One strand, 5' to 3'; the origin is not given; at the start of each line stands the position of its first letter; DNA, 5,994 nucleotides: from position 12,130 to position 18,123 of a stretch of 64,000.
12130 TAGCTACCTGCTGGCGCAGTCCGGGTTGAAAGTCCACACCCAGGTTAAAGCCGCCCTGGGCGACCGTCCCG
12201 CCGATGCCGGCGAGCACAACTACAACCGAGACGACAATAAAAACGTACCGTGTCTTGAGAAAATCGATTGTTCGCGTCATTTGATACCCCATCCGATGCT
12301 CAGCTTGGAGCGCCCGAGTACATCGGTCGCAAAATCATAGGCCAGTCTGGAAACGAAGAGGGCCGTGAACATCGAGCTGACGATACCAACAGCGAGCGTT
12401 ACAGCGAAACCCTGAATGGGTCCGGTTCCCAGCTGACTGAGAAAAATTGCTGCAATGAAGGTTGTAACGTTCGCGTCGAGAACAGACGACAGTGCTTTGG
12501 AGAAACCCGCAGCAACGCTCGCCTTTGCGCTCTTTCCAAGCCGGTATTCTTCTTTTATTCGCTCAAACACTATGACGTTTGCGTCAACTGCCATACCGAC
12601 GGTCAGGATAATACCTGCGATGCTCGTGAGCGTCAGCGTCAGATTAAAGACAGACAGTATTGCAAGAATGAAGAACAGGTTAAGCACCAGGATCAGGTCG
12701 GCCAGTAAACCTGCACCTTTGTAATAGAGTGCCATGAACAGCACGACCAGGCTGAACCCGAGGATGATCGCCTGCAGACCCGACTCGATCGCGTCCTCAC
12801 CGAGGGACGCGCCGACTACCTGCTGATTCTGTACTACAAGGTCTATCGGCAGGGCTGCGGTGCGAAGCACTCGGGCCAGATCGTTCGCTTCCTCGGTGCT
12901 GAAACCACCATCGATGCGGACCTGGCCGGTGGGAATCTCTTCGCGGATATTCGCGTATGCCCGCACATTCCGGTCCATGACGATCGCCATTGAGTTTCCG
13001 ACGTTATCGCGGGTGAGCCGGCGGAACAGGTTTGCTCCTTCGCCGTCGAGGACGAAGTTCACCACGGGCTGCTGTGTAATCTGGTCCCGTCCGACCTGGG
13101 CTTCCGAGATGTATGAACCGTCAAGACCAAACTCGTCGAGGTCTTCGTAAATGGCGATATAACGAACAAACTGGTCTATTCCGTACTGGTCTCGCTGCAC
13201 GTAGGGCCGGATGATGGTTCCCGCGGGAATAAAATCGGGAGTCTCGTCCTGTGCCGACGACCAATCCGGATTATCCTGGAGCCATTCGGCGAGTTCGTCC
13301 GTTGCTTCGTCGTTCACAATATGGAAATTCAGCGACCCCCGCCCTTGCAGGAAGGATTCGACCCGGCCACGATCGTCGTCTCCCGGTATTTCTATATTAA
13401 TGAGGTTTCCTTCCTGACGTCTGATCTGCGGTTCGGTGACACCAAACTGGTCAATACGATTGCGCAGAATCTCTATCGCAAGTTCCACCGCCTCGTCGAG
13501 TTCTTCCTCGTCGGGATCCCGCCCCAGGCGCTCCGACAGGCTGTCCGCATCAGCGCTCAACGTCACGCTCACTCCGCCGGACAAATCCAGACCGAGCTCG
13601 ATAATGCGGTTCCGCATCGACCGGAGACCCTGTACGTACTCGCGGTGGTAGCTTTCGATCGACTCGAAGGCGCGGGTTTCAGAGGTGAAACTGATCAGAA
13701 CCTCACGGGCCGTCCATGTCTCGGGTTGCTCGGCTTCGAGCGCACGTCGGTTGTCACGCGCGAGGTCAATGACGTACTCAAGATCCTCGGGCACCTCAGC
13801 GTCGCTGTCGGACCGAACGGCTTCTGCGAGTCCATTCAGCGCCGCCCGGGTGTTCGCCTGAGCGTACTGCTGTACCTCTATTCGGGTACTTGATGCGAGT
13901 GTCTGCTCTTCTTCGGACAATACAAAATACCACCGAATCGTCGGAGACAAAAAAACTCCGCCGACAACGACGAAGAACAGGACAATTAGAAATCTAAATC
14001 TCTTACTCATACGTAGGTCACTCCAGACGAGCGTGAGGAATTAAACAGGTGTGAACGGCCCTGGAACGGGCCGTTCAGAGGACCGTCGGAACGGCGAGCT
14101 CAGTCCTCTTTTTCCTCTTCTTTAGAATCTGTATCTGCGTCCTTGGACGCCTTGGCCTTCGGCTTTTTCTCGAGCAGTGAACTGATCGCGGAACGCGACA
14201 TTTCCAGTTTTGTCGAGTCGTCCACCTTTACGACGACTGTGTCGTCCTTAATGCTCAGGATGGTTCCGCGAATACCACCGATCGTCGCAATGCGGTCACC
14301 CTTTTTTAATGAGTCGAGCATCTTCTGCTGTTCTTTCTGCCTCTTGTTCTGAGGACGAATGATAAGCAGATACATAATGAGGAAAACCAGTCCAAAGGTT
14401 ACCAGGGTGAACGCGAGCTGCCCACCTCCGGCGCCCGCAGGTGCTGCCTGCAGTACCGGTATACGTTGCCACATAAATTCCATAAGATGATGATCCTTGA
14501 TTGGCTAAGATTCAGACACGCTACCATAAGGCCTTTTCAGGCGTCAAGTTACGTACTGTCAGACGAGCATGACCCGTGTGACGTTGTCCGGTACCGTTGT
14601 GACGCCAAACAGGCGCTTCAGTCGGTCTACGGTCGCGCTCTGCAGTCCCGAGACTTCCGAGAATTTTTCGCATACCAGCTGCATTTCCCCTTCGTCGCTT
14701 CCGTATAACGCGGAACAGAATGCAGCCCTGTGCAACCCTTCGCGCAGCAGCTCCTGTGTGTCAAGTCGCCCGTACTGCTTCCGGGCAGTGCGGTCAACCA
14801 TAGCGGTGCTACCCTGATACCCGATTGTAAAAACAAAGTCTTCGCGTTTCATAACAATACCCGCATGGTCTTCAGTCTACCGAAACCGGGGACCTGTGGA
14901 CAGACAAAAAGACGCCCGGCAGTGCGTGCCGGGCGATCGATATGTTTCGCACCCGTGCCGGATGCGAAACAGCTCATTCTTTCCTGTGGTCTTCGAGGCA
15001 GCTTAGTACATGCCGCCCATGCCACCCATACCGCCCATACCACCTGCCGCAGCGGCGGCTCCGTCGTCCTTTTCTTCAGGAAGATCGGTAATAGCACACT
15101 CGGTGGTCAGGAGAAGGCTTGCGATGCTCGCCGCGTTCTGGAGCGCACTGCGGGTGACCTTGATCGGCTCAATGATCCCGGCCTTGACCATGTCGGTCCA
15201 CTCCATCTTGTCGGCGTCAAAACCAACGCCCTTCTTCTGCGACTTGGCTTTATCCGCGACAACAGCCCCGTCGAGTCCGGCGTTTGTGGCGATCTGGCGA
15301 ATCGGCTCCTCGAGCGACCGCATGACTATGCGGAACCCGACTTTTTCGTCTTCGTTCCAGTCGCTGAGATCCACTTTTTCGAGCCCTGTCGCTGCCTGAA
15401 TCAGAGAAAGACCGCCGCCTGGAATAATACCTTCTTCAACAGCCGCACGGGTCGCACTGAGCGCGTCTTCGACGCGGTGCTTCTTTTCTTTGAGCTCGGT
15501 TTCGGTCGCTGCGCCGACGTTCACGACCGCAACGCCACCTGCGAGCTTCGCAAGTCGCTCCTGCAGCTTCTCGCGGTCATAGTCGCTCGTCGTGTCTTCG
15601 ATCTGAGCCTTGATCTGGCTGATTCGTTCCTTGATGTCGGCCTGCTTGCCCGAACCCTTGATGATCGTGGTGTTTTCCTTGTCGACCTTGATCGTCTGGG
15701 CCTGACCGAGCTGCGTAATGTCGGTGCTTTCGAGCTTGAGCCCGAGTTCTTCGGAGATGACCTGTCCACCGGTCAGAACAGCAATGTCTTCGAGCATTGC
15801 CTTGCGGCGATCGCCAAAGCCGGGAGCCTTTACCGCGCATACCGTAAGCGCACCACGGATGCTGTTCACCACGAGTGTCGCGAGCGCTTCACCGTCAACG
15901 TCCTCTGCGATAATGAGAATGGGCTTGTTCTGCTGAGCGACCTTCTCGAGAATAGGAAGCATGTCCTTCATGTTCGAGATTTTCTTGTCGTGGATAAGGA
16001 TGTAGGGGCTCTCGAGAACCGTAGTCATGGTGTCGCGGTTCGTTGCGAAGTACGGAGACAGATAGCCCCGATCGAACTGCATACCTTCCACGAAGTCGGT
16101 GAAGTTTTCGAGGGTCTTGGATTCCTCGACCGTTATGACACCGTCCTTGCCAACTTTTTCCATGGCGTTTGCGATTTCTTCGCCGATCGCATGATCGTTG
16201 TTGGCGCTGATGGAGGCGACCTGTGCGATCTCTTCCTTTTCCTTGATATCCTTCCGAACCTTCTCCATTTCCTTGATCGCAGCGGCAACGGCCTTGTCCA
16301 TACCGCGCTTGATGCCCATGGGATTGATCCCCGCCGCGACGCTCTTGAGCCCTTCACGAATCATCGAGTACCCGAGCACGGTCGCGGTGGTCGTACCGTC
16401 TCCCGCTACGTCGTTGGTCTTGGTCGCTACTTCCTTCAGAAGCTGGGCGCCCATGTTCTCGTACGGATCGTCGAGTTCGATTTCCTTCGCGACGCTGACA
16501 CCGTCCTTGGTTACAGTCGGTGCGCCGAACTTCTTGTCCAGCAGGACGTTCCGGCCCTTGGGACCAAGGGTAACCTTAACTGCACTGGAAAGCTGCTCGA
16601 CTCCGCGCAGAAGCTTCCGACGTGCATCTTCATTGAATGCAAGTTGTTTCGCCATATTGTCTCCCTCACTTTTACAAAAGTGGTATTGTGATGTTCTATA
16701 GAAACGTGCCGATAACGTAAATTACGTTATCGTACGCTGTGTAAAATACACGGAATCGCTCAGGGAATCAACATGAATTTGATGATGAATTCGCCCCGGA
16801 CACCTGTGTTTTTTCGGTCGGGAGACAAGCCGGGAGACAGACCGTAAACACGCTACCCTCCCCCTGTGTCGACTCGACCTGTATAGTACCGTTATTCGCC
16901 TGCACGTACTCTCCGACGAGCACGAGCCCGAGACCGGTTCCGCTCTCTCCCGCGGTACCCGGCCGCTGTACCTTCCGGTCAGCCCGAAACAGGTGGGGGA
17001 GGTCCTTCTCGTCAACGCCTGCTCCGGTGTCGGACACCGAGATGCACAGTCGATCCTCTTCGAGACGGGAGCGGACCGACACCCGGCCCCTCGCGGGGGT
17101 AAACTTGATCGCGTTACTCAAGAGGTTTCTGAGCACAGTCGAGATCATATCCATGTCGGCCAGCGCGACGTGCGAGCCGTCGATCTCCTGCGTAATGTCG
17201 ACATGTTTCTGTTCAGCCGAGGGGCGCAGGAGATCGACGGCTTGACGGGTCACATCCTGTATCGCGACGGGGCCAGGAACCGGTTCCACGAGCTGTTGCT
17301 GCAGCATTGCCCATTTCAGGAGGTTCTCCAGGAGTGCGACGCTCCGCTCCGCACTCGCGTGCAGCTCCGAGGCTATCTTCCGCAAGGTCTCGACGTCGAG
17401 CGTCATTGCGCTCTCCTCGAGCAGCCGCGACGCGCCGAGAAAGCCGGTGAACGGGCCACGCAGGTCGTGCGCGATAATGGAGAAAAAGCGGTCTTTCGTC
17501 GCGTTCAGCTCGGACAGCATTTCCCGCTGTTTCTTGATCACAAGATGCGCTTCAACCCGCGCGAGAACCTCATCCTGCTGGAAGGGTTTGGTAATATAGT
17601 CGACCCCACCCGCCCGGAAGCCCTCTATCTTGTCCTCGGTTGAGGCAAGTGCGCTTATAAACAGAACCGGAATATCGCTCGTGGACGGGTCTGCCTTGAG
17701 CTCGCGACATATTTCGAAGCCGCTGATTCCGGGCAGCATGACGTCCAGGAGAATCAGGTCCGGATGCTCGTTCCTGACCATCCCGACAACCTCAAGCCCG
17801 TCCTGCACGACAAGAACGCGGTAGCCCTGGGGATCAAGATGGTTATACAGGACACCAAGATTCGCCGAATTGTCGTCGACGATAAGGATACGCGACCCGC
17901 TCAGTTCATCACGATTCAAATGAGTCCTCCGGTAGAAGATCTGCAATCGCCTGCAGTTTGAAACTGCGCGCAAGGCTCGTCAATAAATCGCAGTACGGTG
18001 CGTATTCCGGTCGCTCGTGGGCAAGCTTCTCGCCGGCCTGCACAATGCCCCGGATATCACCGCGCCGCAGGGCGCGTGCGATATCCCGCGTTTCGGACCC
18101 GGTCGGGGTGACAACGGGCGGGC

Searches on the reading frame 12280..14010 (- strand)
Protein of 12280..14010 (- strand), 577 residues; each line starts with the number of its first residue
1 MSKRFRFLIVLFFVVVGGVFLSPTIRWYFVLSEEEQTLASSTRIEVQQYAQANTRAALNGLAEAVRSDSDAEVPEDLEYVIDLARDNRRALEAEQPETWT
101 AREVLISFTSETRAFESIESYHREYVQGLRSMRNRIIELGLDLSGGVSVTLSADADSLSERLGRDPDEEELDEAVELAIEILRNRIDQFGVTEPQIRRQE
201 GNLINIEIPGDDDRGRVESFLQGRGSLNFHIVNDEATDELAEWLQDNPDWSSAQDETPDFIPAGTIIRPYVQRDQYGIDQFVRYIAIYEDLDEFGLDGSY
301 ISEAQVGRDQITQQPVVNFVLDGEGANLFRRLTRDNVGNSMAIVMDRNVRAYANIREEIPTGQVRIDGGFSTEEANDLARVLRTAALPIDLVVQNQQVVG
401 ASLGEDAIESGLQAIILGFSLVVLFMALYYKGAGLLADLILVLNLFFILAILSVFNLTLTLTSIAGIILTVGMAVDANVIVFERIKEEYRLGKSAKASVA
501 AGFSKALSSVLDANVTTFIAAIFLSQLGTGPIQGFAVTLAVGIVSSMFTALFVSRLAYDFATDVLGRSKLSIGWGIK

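Call 70: search_protein_families(library=pfam, proteins=[window:12280-14010:-], max_evalue=0.00001)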
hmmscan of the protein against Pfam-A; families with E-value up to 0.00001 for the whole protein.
window:12280-14010:- (577 aa): 5 families
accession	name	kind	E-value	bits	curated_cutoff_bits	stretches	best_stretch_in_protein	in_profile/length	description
PF22599.2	SecDF_P1_head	-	8e-29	100.3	27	1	296-389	21-114/114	SecDF, P1 head subdomain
PF02355.23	SecD_SecF_C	-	3.4e-18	66.2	20.5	1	390-554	12-179/189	Protein export membrane protein SecD/SecF, C-terminal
PF21760.3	SecD_1st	-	5.9e-16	58.1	27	1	176-234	2-60/60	Protein translocase subunit SecDF, P1 domain, N-terminal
PF03176.21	MMPL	-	5.2e-07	29.4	20.5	1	438-551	180-292/333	MMPL family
PF00873.25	ACR_tran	-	5.8e-06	24.7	28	1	389-553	316-481/1021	AcrB/AcrD/AcrF family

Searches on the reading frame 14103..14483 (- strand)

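Call 73: search_protein_families(library=pfam, proteins=[window:14103-14483:-], max_evalue=0.00001)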
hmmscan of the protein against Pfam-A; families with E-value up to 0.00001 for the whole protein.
window:14103-14483:- (127 aa): 1 family
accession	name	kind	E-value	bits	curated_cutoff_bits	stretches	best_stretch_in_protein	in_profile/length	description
PF02699.20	YajC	-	2.3e-29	101.5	28.2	1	26-101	2-77/78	Preprotein translocase subunit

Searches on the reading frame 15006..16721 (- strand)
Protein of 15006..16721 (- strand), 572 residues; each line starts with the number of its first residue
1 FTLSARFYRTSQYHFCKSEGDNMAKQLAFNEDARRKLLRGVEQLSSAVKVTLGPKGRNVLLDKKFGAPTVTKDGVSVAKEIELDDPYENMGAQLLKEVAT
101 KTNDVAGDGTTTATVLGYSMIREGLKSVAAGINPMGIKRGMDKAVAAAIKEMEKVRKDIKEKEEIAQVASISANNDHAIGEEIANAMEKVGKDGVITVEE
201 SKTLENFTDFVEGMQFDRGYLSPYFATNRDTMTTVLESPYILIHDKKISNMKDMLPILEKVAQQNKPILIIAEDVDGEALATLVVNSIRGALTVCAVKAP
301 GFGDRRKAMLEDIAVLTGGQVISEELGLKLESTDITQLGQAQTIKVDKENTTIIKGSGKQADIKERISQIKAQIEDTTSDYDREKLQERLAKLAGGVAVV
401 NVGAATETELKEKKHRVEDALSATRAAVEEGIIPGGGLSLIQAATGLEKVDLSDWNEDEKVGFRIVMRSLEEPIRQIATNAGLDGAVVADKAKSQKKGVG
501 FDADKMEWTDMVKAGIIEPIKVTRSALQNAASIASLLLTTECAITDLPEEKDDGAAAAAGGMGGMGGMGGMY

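Call 70: search_protein_families(library=pfam, proteins=[window:15006-16721:-], max_evalue=0.00001)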
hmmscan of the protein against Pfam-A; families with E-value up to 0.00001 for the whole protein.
window:15006-16721:- (572 aa): 1 family
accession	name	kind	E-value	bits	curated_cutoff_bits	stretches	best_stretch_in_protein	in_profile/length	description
PF00118.29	Cpn60_TCP1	-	1e-77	262.4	34.3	1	44-545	1-487/490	TCP-1/cpn60 chaperonin family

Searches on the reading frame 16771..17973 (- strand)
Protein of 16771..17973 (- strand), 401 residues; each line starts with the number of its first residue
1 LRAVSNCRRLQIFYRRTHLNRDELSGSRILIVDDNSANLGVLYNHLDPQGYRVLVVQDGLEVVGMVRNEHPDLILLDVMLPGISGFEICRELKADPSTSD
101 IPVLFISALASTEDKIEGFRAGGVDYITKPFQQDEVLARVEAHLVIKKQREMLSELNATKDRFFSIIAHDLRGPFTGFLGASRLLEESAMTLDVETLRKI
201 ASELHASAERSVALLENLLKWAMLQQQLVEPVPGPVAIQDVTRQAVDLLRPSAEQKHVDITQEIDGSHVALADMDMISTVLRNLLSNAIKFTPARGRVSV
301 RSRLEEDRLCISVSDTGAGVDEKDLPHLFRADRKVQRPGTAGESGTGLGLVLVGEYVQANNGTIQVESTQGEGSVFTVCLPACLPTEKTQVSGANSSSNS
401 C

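Call 71: search_protein_families(library=pfam, proteins=[window:16771-17973:-], max_evalue=0.00001)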
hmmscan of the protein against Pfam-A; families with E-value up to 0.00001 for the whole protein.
window:16771-17973:- (401 aa): 3 families
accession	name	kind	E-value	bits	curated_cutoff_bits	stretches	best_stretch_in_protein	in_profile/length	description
PF00072.30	Response_reg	-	1e-27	97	30.2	1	29-140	1-110/111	Response regulator receiver domain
PF02518.31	HATPase_c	-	6.2e-24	85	26.4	1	274-382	3-109/111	Histidine kinase-, DNA gyrase B-, and HSP90-like ATPase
PF00512.31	HisKA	-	5.9e-09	36.3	26.9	1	160-226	2-65/66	His Kinase A (phospho-acceptor) domain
